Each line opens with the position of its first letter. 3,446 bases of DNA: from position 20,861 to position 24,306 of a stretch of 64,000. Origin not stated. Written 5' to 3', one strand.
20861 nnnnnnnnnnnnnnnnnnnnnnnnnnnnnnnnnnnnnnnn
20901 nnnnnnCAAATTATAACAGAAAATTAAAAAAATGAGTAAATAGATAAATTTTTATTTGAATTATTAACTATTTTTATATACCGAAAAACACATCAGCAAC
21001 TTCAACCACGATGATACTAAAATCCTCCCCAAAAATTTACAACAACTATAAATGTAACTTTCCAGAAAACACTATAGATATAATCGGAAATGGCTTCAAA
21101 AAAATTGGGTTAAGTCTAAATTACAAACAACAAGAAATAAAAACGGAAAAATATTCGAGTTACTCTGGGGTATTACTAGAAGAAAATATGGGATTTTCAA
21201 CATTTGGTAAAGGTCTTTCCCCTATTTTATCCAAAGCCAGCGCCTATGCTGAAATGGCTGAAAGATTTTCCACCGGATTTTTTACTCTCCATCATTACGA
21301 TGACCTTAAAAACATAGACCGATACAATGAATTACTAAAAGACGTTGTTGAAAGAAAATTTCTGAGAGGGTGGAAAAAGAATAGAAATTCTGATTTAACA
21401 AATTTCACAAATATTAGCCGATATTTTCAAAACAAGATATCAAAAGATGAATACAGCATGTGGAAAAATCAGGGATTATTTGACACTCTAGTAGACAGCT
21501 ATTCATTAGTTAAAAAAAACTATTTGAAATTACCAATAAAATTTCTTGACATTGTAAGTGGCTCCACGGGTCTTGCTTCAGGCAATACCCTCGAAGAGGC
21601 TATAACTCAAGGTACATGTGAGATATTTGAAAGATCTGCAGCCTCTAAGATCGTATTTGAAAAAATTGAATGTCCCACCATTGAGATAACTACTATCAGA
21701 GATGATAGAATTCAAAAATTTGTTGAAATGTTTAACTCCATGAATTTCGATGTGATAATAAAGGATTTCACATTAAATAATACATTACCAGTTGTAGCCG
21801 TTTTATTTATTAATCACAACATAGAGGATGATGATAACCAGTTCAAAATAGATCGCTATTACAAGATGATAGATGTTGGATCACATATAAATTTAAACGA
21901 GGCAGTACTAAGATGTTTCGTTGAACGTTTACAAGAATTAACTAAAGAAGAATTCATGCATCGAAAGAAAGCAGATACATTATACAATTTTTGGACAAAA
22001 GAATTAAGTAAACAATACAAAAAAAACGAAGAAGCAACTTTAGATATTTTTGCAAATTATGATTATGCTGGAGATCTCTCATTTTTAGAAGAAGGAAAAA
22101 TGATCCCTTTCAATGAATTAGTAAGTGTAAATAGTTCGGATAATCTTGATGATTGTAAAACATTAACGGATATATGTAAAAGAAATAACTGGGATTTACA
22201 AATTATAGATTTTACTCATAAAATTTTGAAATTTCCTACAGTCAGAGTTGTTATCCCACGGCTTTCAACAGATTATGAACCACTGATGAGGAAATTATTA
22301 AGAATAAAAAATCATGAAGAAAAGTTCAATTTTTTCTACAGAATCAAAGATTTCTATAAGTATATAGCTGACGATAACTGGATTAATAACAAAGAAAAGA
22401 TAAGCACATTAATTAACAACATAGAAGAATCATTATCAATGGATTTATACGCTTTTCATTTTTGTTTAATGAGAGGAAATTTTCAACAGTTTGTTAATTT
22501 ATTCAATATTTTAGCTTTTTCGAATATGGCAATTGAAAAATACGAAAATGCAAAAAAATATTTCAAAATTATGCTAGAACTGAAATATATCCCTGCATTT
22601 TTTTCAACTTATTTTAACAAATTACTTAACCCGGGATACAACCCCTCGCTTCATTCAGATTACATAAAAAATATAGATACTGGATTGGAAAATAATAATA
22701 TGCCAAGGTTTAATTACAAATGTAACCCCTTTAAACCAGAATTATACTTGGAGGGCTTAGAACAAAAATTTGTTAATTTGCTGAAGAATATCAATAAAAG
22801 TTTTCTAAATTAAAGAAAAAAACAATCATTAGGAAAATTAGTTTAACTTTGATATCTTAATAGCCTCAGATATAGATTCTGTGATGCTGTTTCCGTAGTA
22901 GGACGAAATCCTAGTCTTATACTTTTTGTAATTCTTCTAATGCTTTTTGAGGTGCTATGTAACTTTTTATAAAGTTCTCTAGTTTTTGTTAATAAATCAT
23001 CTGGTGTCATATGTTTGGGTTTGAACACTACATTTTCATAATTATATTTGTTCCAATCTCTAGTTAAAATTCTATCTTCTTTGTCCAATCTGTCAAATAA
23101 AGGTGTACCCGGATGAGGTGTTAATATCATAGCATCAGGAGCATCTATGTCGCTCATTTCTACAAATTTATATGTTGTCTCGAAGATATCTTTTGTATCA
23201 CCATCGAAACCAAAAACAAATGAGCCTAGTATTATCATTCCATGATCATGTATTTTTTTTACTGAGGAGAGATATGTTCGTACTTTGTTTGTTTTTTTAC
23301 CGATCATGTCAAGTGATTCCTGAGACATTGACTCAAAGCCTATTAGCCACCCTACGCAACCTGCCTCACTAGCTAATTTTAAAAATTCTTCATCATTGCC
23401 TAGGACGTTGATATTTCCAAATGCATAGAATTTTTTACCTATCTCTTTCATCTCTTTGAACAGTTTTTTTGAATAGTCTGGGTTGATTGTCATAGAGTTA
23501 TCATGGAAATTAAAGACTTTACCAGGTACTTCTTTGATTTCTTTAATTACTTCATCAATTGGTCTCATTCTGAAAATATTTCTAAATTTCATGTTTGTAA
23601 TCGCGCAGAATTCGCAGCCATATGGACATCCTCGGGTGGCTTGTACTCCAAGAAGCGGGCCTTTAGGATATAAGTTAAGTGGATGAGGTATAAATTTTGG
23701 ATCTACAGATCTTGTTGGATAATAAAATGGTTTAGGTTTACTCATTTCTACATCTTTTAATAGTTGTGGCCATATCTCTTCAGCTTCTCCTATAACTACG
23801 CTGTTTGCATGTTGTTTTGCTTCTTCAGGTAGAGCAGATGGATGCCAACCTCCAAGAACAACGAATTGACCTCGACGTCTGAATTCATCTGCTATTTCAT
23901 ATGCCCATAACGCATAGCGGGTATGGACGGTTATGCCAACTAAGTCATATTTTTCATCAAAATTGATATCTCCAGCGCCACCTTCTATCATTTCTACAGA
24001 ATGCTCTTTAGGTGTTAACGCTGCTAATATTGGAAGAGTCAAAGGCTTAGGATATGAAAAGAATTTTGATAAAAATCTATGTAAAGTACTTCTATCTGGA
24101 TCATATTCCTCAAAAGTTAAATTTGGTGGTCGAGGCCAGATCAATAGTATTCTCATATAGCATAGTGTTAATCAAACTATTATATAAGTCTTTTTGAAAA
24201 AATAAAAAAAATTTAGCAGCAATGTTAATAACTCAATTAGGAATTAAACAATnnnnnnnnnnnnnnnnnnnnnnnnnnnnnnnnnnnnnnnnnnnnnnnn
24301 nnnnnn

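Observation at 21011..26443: Stand-alone YcaO next to a B12-radical SAM, a GNAT and a secreted C25-like peptidase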

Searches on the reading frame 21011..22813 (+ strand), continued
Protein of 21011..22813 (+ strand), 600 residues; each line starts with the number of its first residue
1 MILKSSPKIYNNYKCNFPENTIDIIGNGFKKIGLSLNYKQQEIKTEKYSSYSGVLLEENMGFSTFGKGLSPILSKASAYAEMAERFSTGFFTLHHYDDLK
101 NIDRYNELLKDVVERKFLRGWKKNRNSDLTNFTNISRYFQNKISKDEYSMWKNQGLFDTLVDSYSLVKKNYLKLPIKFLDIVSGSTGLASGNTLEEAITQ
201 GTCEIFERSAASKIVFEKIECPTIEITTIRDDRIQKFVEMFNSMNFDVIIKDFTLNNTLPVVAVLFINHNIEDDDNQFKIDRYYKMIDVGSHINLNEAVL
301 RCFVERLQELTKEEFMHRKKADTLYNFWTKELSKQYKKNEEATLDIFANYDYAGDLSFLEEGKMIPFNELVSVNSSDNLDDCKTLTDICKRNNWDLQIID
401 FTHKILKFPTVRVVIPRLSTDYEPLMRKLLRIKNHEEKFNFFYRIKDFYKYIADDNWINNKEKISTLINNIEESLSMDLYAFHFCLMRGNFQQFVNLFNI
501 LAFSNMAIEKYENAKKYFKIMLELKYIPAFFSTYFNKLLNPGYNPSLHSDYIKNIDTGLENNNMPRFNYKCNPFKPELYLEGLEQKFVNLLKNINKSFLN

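Call 71: search_protein_families(library=ncbifam, proteins=[L010:7223-8509:+, L010:8533-9795:+, L008:16974-18227:-, L005:13199-14554:+, L005:11805-13061:-, L008:11836-12660:+, L008:13514-14206:+], max_evalue=0.00001)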
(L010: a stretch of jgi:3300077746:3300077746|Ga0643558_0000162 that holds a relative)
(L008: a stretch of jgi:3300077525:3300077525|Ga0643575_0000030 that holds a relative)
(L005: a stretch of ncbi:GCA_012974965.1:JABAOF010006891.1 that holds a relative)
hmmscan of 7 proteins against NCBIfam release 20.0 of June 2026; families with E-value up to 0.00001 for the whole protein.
L010:7223-8509:+ (428 aa): 17 families
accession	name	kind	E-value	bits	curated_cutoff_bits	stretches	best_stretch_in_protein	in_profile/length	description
TIGR00089.1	TIGR00089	subfamily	4.6e-69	233.3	251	2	184-405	140-362/429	MiaB/RimO family radical SAM methylthiotransferase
TIGR01578.1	MiaB-like-B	hypoth_equivalog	2.7e-55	187.8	314.7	1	3-391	1-342/421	tRNA (N(6)-L-threonylcarbamoyladenosine(37)-C(2))-methylthiotransferase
TIGR01125.1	TIGR01125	equivalog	6.7e-55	186.9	356.95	1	3-399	1-354/432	30S ribosomal protein S12 methylthiotransferase RimO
TIGR01579.1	MiaB-like-C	equivalog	2.7e-52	178.5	357.05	1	10-407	5-364/416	tRNA (N(6)-L-threonylcarbamoyladenosine(37)-C(2))-methylthiotransferase MtaB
TIGR01574.1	miaB-methiolase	equivalog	3.3e-42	145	355.3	1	187-410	148-374/437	tRNA (N6-isopentenyl adenosine(37)-C2)-methylthiotransferase MiaB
NF010916.0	PRK14336.1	equivalog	9.7e-31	106.9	606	1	189-399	130-342/418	tRNA (N6-isopentenyl adenosine(37)-C2)-methylthiotransferase MiaB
TIGR04013.1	B12_SAM_MJ_1487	hypoth_equivalog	6.8e-17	61.4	251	1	187-408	154-382/382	TIGR04013 family B12-binding domain/radical SAM domain-containing protein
TIGR04014.1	B12_SAM_MJ_0865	equivalog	1.1e-16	60.7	360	1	192-368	168-343/434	methyl-coenzyme M reductase glutamine C-methyltransferase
TIGR04479.1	bcpD_PhpK_rSAM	subfamily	2.1e-11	42.9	600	1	175-361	232-409/504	PhpK family radical SAM P-methyltransferase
NF004567.0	PRK05904.1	equivalog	2.1e-10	40.3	355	1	193-408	16-229/353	coproporphyrinogen III oxidase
NF006064.0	PRK08207.2-2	equivalog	9.9e-09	34.7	504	1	285-411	254-381/465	coproporphyrinogen III oxidase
TIGR02026.1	BchE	equivalog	1.4e-07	30.8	481.35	1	165-363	175-367/497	magnesium-protoporphyrin IX monomethyl ester anaerobic oxidative cyclase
TIGR03471.1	HpnJ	equivalog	4.1e-07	29.3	577.6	1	163-372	177-376/472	hopanoid biosynthesis associated radical SAM protein HpnJ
TIGR03994.1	rSAM_HemZ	equivalog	5e-07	29.2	321.4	0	285-408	191-319/401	coproporphyrinogen dehydrogenase HemZ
TIGR01212.1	TIGR01212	equivalog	1.2e-06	27.9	180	1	280-381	126-225/302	tRNA modification radical SAM protein MnmL/YtqA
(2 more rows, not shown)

L010:8533-9795:+ (420 aa): 13 families
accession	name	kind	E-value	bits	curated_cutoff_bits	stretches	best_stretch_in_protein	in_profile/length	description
TIGR00089.1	TIGR00089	subfamily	1.2e-68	231.9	251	2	173-398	139-365/429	MiaB/RimO family radical SAM methylthiotransferase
TIGR01578.1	MiaB-like-B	hypoth_equivalog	8e-61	206.1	314.7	1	7-399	1-362/421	tRNA (N(6)-L-threonylcarbamoyladenosine(37)-C(2))-methylthiotransferase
TIGR01579.1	MiaB-like-C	equivalog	2.5e-57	195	357.05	1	15-399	6-366/416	tRNA (N(6)-L-threonylcarbamoyladenosine(37)-C(2))-methylthiotransferase MtaB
TIGR01125.1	TIGR01125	equivalog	1.4e-56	192.4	356.95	1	7-390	1-355/432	30S ribosomal protein S12 methylthiotransferase RimO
TIGR01574.1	miaB-methiolase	equivalog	5.4e-41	141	355.3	1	9-408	3-382/437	tRNA (N6-isopentenyl adenosine(37)-C2)-methylthiotransferase MiaB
NF010916.0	PRK14336.1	equivalog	6e-32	110.9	606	1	177-394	128-347/418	tRNA (N6-isopentenyl adenosine(37)-C2)-methylthiotransferase MiaB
TIGR04014.1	B12_SAM_MJ_0865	equivalog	1.7e-17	63.4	360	1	65-358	61-343/434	methyl-coenzyme M reductase glutamine C-methyltransferase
TIGR04013.1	B12_SAM_MJ_1487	hypoth_equivalog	9e-13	47.8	251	1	167-350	144-332/382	TIGR04013 family B12-binding domain/radical SAM domain-containing protein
TIGR04479.1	bcpD_PhpK_rSAM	subfamily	1.9e-12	46.3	600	1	172-351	239-409/504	PhpK family radical SAM P-methyltransferase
NF004567.0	PRK05904.1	equivalog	1.4e-08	34.3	355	1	176-411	10-243/353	coproporphyrinogen III oxidase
TIGR01212.1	TIGR01212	equivalog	5.7e-08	32.2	180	1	275-359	131-213/302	tRNA modification radical SAM protein MnmL/YtqA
TIGR03471.1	HpnJ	equivalog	4.6e-07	29.1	577.6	1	168-356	190-370/472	hopanoid biosynthesis associated radical SAM protein HpnJ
TIGR03994.1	rSAM_HemZ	equivalog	4.8e-06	26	321.4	0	176-399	88-317/401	coproporphyrinogen dehydrogenase HemZ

L008:16974-18227:- (417 aa): 11 families
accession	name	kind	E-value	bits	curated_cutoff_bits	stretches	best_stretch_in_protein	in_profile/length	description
TIGR00089.1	TIGR00089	subfamily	6.4e-66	222.9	251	2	168-397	129-360/429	MiaB/RimO family radical SAM methylthiotransferase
TIGR01125.1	TIGR01125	equivalog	2.2e-56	191.8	356.95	1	14-390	9-351/432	30S ribosomal protein S12 methylthiotransferase RimO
TIGR01579.1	MiaB-like-C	equivalog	1.6e-55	189.1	357.05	1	17-401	9-364/416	tRNA (N(6)-L-threonylcarbamoyladenosine(37)-C(2))-methylthiotransferase MtaB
TIGR01578.1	MiaB-like-B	hypoth_equivalog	8.3e-55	186.2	314.7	1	6-388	2-344/421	tRNA (N(6)-L-threonylcarbamoyladenosine(37)-C(2))-methylthiotransferase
TIGR01574.1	miaB-methiolase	equivalog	4e-42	144.8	355.3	1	6-392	2-362/437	tRNA (N6-isopentenyl adenosine(37)-C2)-methylthiotransferase MiaB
NF010916.0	PRK14336.1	equivalog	1.2e-20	73.6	606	1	180-386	127-335/418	tRNA (N6-isopentenyl adenosine(37)-C2)-methylthiotransferase MiaB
TIGR04014.1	B12_SAM_MJ_0865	equivalog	1.1e-13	50.9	360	1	181-386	163-367/434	methyl-coenzyme M reductase glutamine C-methyltransferase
TIGR04013.1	B12_SAM_MJ_1487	hypoth_equivalog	3.2e-13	49.3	251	1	171-390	143-370/382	TIGR04013 family B12-binding domain/radical SAM domain-containing protein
TIGR04479.1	bcpD_PhpK_rSAM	subfamily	2.3e-07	29.5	600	0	292-355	348-409/504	PhpK family radical SAM P-methyltransferase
TIGR01212.1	TIGR01212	equivalog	1.3e-06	27.8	180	1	286-372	138-222/302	tRNA modification radical SAM protein MnmL/YtqA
TIGR04107.1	rSAM_HutW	equivalog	4.7e-06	25.7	400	0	271-372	137-237/419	heme anaerobic degradation radical SAM methyltransferase ChuW/HutW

L005:13199-14554:+ (451 aa): 34 families (the best 25 are shown)
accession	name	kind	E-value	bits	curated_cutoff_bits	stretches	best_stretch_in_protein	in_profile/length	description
TIGR02026.1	BchE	equivalog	5.9e-66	223.3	481.35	1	2-446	2-434/497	magnesium-protoporphyrin IX monomethyl ester anaerobic oxidative cyclase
TIGR03471.1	HpnJ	equivalog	1.2e-64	219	577.6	1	69-449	70-443/472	hopanoid biosynthesis associated radical SAM protein HpnJ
NF050148.1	rSAM_ApyD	equivalog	2e-49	168.5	750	1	27-390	25-392/645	RiPP biosynthesis radical SAM protein ApyD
NF038361.1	rSAM_Sden_1168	equivalog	2.8e-44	151.6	575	1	21-397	79-479/560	Sden_1168 family B12-binding radical SAM P-methyltransferase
TIGR04479.1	bcpD_PhpK_rSAM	subfamily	6e-41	140.4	600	1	23-378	68-418/504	PhpK family radical SAM P-methyltransferase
TIGR04072.2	rSAM_ladder_B12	equivalog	4.3e-40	137.7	360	1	23-392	14-373/443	lipid biosynthesis B12-binding/radical SAM protein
TIGR04013.1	B12_SAM_MJ_1487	hypoth_equivalog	1.8e-36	125.8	251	1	32-390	15-356/382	TIGR04013 family B12-binding domain/radical SAM domain-containing protein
TIGR03975.1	rSAM_ocin_1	subfamily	2.6e-36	125.3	281.85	1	56-365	117-426/606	RiPP maturation radical SAM C-methyltransferase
TIGR04014.1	B12_SAM_MJ_0865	equivalog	9.5e-35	120.2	360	1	59-395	30-362/434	methyl-coenzyme M reductase glutamine C-methyltransferase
TIGR04367.1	HpnR_B12_rSAM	equivalog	9.5e-35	120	650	1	27-388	22-370/490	hopanoid C-3 methylase HpnR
TIGR04385.1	B12_rSAM_cofa1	equivalog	2.2e-31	109.6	450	1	29-369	22-364/438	B12 lower ligand biosynthesis radical SAM protein BzaD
NF033712.0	B12_rSAM_KedN5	subfamily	2.4e-27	95.4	700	1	50-358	44-359/624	KedN5 family methylcobalamin-dependent radical SAM C-methyltransferase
NF033070.1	rSAM_AprD4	equivalog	3.3e-26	92.2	500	1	168-388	168-387/456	AprD4 family radical SAM diol-dehydratase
NF040542.1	rSAM_RCCLKC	equivalog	3.6e-26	92.3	450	1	36-372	22-353/423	arsinothricin biosynthesis radical SAM protein ArsL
TIGR04295.1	B12_rSAM_oligo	hypoth_equivalog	8.1e-22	77.5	400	1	28-409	26-400/422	TIGR04295 family B12-binding domain-containing radical SAM protein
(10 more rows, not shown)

L005:11805-13061:- (418 aa): 0 families

L008:11836-12660:+ (274 aa): 2 families
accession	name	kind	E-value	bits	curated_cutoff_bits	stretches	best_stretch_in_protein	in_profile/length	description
NF040696.1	isopcys_mtase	equivalog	1.8e-11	44.2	160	1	176-258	106-189/190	protein-S-isoprenylcysteine O-methyltransferase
TIGR04571.1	LmtA_Leptospira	exception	3.6e-08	33.4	325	1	92-264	12-171/252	lipid A Kdo2 1-phosphate O-methyltransferase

L008:13514-14206:+ (230 aa): 1 family
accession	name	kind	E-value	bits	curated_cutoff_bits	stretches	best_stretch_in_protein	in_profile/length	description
NF040696.1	isopcys_mtase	equivalog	1.6e-12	47.6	160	1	42-229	4-190/190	protein-S-isoprenylcysteine O-methyltransferase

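Call 75: search_protein_representatives(alignment_id=A1)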
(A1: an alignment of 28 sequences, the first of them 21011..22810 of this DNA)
Query: 28 sequences, 598 profile positions. Proteins with E-value up to 0.001 (for the whole library): 5402; up to 1e-10: 2590; up to 1e-30: 608. The best 150 are listed.
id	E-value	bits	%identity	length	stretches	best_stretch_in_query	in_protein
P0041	1.2e-241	820.0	-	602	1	1-597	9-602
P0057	2.8e-235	799.0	-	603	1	1-597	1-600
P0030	2.3e-234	795.9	-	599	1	1-597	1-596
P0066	2.0e-217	740.0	-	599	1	1-596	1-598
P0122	1.0e-214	731.1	-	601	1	1-595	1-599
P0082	2.6e-212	723.1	-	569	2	1-526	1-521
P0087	2.9e-194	663.5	-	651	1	1-597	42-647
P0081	4.4e-189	646.4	-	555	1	1-518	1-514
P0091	5.3e-178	609.8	-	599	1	1-597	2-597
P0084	7.5e-166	569.6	-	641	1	1-529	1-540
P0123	8.6e-165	566.2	-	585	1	1-531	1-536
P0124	5.2e-163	560.3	-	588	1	1-518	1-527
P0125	5.9e-158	543.6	-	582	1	3-541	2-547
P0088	5.3e-156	537.1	-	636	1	1-538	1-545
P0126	1.3e-148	512.7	-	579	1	1-551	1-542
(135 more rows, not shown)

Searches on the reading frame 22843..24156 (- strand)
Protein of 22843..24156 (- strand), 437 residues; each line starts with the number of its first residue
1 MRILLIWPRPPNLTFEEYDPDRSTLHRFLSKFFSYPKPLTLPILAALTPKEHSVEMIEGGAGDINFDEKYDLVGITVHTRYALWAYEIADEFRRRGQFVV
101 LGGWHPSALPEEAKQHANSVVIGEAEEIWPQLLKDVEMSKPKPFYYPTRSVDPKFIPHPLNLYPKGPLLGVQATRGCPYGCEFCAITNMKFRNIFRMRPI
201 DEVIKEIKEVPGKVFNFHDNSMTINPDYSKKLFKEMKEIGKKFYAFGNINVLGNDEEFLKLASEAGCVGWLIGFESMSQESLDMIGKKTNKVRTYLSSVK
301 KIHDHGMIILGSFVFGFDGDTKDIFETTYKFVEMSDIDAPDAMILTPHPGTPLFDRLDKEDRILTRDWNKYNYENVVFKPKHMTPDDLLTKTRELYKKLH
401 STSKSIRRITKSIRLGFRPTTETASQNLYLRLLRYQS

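Call 3: search_protein_families(library=pfam, proteins=[window:22843-24156:-], max_evalue=0.01)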
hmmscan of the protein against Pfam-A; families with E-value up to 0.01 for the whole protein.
window:22843-24156:- (437 aa): 3 families
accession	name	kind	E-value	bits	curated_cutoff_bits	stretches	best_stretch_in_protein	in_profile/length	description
PF04055.27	Radical_SAM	-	1.3e-22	81.2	29.5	1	173-332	3-166/166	Radical SAM superfamily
PF02310.24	B12-binding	-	4.8e-08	33.3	32.1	1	67-132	49-120/121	B12 binding domain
PF13282.11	DUF4070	-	4.5e-05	24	22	1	351-419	1-68/144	Domain of unknown function (DUF4070)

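Call 4: search_protein_families(library=ncbifam, proteins=[window:22843-24156:-], max_evalue=0.01)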
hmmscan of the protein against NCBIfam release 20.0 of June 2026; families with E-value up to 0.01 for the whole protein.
window:22843-24156:- (437 aa): 23 families
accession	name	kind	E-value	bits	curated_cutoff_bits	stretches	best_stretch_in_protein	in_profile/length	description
TIGR02026.1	BchE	equivalog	8.4e-33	114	481.35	1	172-405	198-432/497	magnesium-protoporphyrin IX monomethyl ester anaerobic oxidative cyclase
TIGR03471.1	HpnJ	equivalog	3.2e-23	82.4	577.6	1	163-412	192-445/472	hopanoid biosynthesis associated radical SAM protein HpnJ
TIGR04013.1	B12_SAM_MJ_1487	hypoth_equivalog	4.6e-22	78.4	251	1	63-210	37-192/382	TIGR04013 family B12-binding domain/radical SAM domain-containing protein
TIGR04479.1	bcpD_PhpK_rSAM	subfamily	2.2e-21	75.8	600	1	167-355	240-429/504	PhpK family radical SAM P-methyltransferase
TIGR04014.1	B12_SAM_MJ_0865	equivalog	1.4e-19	70.2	360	1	171-356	163-357/434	methyl-coenzyme M reductase glutamine C-methyltransferase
NF038361.1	rSAM_Sden_1168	equivalog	2.6e-18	65.9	575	1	159-356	272-472/560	Sden_1168 family B12-binding radical SAM P-methyltransferase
NF050148.1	rSAM_ApyD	equivalog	5.1e-17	61.5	750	1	168-379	199-412/645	RiPP biosynthesis radical SAM protein ApyD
TIGR04295.1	B12_rSAM_oligo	hypoth_equivalog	1e-15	57.4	400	1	158-356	190-383/422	TIGR04295 family B12-binding domain-containing radical SAM protein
NF033070.1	rSAM_AprD4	equivalog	4.2e-15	55.6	500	1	170-405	198-436/456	AprD4 family radical SAM diol-dehydratase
TIGR04072.2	rSAM_ladder_B12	equivalog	4.1e-14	52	360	1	81-329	82-343/443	lipid biosynthesis B12-binding/radical SAM protein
TIGR04367.1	HpnR_B12_rSAM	equivalog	3.6e-13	48.9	650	1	167-410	185-426/490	hopanoid C-3 methylase HpnR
TIGR04385.1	B12_rSAM_cofa1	equivalog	6.2e-10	38.9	450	1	168-333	195-362/438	B12 lower ligand biosynthesis radical SAM protein BzaD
NF045585.1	rSAM_slr0320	equivalog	2.8e-09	36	775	1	169-318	236-390/511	photosystem II high light acclimation radical SAM protein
TIGR04428.1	B12_rSAM_trp_MT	equivalog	8.4e-08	31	500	1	146-327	195-390/558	tryptophan 2-C-methyltransferase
TIGR01125.1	TIGR01125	equivalog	1e-07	31.4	356.95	1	171-209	140-176/432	30S ribosomal protein S12 methylthiotransferase RimO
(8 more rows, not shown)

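Call 40: search_solved_structures(query=window:22843-24153:-, max_evalue=0.01, show_alignments=0)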
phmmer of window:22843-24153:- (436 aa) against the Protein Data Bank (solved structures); distinct sequences matched with E-value up to 0.01: 5.
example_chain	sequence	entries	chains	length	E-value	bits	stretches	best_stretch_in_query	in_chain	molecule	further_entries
9ccb_A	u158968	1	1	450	1.4e-11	47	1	164-356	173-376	Radical SAM core domain-containing protein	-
6fd2_B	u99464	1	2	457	3.9e-10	42.2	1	165-403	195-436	Putative apramycin biosynthetic oxidoreductase 4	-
2qgq_A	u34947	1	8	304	5.9e-08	35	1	166-362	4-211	Protein TM_1862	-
4jc0_A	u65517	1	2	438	1.2e-07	34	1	166-362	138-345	Ribosomal protein S12 methylthiotransferase RimO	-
6wte_A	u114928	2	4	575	0.0014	20.6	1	145-325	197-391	B12-binding domain-containing protein | Tryptophan-C2-methyltransferase containing B12-binding domain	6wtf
